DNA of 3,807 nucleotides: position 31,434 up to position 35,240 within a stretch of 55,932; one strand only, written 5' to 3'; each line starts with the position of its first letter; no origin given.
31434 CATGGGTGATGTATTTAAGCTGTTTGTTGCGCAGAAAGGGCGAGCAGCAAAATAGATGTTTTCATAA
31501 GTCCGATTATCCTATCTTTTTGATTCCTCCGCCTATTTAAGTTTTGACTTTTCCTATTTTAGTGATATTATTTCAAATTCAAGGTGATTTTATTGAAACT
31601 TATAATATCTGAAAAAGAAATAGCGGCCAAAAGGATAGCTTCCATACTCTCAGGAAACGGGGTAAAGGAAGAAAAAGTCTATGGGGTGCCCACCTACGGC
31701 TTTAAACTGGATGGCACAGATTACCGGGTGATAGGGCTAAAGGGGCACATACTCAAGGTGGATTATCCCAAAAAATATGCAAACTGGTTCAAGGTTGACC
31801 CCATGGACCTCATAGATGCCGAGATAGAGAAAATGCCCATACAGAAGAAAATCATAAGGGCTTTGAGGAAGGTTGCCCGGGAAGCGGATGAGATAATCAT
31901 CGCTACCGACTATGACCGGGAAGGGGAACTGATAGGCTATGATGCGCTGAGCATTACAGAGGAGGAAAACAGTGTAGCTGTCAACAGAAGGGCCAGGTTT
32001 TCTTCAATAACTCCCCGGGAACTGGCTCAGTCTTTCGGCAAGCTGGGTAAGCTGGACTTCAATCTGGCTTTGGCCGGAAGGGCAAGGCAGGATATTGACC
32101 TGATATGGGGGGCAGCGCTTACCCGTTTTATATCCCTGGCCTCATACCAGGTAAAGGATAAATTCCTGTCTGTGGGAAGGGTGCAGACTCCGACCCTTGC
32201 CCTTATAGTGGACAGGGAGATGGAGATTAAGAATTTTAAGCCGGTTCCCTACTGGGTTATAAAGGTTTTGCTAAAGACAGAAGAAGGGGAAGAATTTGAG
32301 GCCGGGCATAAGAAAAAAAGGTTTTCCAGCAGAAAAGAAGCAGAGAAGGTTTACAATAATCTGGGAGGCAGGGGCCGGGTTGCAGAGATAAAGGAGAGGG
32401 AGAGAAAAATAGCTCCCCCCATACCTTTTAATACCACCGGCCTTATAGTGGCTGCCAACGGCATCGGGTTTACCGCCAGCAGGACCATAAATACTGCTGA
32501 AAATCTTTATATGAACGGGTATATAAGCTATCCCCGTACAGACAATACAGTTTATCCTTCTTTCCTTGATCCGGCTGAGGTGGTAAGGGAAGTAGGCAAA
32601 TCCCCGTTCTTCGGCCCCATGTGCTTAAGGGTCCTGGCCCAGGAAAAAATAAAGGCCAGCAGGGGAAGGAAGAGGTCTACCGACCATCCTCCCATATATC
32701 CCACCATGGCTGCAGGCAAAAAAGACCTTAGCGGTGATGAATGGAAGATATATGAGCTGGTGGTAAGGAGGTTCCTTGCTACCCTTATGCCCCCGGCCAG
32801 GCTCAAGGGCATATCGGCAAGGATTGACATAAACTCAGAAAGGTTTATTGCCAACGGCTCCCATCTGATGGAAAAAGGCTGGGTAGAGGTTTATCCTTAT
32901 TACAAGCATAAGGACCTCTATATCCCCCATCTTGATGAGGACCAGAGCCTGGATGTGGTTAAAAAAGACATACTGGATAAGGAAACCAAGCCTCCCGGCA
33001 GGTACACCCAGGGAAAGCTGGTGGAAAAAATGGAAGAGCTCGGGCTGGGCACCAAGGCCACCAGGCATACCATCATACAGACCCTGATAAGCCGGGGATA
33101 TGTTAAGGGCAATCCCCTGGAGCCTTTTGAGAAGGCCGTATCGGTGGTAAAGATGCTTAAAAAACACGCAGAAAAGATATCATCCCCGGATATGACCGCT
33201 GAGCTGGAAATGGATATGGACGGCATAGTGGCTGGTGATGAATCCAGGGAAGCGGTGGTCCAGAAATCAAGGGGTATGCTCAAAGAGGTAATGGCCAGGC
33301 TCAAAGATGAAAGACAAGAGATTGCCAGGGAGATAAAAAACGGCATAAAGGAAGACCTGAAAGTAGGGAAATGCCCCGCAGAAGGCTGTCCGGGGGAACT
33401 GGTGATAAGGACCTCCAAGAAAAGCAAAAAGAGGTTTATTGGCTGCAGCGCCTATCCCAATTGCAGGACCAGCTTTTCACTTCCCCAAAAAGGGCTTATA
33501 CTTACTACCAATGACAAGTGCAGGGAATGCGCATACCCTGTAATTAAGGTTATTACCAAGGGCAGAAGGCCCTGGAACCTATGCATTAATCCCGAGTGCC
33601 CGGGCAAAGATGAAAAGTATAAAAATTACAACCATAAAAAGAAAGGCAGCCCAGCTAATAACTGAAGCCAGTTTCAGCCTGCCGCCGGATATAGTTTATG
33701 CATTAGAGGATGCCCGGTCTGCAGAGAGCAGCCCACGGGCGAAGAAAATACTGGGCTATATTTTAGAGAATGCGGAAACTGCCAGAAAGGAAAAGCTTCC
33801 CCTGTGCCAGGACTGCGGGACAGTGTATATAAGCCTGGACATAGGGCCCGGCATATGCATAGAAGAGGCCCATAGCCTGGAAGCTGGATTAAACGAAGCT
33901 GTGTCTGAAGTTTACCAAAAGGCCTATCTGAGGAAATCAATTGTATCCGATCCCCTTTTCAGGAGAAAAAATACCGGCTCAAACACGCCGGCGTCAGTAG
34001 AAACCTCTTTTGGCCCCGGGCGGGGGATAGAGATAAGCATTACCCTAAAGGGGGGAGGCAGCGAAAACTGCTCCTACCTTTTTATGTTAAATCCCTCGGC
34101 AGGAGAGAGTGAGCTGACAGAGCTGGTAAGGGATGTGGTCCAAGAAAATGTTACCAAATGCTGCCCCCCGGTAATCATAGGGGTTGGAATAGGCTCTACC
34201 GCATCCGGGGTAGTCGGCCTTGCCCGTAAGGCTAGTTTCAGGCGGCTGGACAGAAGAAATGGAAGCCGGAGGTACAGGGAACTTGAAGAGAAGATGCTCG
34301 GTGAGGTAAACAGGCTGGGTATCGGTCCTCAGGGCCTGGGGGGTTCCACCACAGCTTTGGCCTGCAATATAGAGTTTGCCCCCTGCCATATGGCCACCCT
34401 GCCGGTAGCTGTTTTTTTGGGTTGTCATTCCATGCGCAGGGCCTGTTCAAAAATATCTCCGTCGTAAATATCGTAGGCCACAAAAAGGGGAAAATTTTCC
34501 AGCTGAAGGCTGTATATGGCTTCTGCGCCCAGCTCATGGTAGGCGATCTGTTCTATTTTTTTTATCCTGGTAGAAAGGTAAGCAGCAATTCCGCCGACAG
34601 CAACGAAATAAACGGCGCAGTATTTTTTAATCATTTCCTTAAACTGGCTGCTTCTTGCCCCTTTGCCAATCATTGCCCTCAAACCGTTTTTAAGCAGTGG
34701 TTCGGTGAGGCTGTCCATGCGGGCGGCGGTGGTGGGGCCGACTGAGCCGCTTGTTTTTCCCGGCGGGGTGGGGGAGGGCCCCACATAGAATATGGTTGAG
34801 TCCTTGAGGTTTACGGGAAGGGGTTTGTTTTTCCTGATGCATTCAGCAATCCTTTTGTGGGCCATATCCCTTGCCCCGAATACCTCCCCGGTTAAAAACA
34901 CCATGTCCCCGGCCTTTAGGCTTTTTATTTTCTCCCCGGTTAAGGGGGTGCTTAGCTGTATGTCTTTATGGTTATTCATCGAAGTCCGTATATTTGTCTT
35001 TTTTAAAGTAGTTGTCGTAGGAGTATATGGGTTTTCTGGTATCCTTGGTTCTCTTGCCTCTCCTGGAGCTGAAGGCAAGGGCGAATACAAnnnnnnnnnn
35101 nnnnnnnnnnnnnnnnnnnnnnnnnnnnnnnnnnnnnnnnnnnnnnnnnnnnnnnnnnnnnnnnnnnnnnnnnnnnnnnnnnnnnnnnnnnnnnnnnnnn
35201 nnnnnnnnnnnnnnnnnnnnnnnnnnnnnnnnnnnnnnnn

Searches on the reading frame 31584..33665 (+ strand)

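Call 5: search_protein_families(library=ncbifam, proteins=[window:31584-33665:+])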
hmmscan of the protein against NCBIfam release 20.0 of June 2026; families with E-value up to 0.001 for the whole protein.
window:31584-33665:+ (693 aa): 12 families
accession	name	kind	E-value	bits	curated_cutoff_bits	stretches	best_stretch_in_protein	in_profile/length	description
NF005555.0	PRK07220.1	equivalog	1.7e-266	886.3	635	1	5-687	2-673/740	DNA topoisomerase I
NF011532.0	PRK14973.1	equivalog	1.8e-209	697.9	930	1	5-667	2-659/936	DNA topoisomerase I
TIGR01057.1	topA_arch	equivalog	7.4e-144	480.3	458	1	8-627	1-618/618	DNA topoisomerase I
NF004438.0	PRK05776.1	equivalog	6.2e-139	464.2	793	1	5-658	10-669/677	DNA topoisomerase I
NF005829.0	PRK07726.1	subfamily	7.8e-91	305.7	597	1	5-629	2-640/669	DNA topoisomerase 3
TIGR01051.1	topA_bact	equivalog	1e-88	299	456.4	1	44-630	18-628/632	type I DNA topoisomerase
TIGR01056.1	topB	subfamily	5.6e-78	263.1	515.75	1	5-632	3-645/706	DNA topoisomerase III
NF006032.0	PRK08173.1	equivalog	3e-63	213.8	1058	1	5-579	4-614/863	DNA topoisomerase III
NF006451.0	PRK08780.1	equivalog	4.9e-59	200.6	1265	1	43-583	21-583/824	DNA topoisomerase I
TIGR01054.1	rgy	equivalog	1.4e-56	191.7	471.7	1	84-561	702-1164/1172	reverse gyrase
NF004966.0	PRK06319.1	equivalog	3.5e-50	171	868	2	42-560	20-567/862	DNA topoisomerase I/SWI domain fusion protein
NF011313.0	PRK14724.1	equivalog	3.7e-45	154.1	1088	1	6-576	5-631/988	DNA topoisomerase III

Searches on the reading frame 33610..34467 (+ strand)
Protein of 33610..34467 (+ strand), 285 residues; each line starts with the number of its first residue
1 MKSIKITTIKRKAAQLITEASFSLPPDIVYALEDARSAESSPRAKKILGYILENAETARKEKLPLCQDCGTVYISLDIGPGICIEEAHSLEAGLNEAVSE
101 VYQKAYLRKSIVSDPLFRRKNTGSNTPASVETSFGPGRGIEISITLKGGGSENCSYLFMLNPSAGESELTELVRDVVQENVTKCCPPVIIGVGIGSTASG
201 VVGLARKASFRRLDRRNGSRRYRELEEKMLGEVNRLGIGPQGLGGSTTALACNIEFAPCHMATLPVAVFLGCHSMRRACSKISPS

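Call 122: search_protein_families(library=ncbifam, proteins=[window:33610-34467:+], max_evalue=1e-20)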
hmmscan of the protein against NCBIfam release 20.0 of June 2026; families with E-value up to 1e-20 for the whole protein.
window:33610-34467:+ (285 aa): 3 families
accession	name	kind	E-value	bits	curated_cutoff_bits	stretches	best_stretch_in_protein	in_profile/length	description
NF004885.0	PRK06246.1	equivalog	2.5e-90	302.5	276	1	1-281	1-278/279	fumarate hydratase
TIGR00722.1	ttdA_fumA_fumB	subfamily_domain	1.9e-74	250.3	100.65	1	13-281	5-272/273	hydrolyase, tartrate alpha subunit/fumarate domain protein, Fe-S type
NF006084.0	PRK08230.1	equivalog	8.6e-44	149.8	365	1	5-279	10-284/303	L(+)-tartrate dehydratase subunit alpha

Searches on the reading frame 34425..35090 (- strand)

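Call 122: search_protein_families(library=ncbifam, proteins=[window:34425-35090:-], max_evalue=1e-20)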
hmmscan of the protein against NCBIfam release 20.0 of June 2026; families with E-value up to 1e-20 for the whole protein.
window:34425-35090:- (221 aa): 8 families
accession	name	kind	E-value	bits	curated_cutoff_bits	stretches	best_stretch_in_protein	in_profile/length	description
NF005310.0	PRK06842.1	equivalog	7.1e-61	205.2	238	1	43-215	2-174/185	Fe-S-containing hydro-lyase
TIGR00723.1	ttdB_fumA_fumB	subfamily_domain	5.6e-51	172.9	145.15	1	54-215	2-168/169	FumA C-terminus/TtdB family hydratase beta subunit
NF004708.0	PRK06043.1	equivalog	3.5e-38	131.1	269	1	44-216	3-178/192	fumarate hydratase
NF011920.0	PRK15391.1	subfamily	1.5e-35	122.5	1094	1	64-217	383-538/548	class I fumarate hydratase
NF011919.0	PRK15390.1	equivalog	6.9e-34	117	1105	1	64-216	383-537/548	class I fumarate hydratase FumA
NF006253.0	PRK08395.1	equivalog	1.2e-32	113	244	1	44-209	3-158/166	fumarate hydratase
NF011921.0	PRK15392.1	equivalog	1.2e-29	103.3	1060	1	39-216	355-536/550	class I fumarate hydratase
NF006082.0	PRK08228.1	equivalog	5.4e-29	101.1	264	1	45-216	5-181/205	L(+)-tartrate dehydratase subunit beta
